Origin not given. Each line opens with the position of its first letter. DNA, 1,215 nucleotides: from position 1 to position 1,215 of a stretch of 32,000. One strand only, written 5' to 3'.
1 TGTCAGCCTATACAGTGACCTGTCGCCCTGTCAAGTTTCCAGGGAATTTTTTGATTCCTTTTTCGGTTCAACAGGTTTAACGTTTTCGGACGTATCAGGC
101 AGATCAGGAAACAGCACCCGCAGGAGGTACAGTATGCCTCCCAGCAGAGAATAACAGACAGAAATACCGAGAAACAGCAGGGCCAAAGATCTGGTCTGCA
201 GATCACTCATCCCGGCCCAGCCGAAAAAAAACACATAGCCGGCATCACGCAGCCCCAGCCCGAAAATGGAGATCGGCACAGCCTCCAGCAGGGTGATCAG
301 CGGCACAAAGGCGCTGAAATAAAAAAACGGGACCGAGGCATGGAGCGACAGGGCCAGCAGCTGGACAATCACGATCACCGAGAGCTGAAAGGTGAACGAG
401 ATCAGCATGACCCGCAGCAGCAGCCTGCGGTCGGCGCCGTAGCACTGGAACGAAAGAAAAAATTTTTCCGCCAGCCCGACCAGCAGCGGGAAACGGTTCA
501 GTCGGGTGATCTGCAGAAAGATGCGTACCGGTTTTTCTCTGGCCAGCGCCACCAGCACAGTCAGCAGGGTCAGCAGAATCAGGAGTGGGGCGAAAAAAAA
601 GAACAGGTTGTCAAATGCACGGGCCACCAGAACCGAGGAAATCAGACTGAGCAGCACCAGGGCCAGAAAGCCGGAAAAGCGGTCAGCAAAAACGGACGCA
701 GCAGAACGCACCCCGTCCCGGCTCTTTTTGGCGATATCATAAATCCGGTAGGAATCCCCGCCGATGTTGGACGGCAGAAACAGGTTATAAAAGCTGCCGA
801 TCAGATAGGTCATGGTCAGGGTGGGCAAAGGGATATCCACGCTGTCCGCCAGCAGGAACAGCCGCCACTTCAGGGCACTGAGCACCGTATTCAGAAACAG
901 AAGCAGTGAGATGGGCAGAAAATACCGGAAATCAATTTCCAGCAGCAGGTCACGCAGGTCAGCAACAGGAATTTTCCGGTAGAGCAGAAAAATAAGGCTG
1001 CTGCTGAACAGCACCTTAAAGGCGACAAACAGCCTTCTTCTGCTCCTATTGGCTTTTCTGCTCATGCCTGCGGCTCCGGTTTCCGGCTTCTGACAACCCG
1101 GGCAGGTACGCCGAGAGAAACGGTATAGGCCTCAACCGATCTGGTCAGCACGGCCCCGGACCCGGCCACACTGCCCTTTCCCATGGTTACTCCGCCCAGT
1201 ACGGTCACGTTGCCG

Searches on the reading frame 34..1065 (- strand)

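Call 60: search_protein_families(library=pfam, proteins=[window:34-1065:-], max_evalue=0.0001)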
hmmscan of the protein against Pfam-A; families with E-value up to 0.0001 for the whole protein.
window:34-1065:- (344 aa): 1 family
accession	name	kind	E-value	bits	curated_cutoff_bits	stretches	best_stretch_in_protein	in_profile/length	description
PF03706.18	LPG_synthase_TM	-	8.7e-35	121.1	33.4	1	15-309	2-302/302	Lysylphosphatidylglycerol synthase TM region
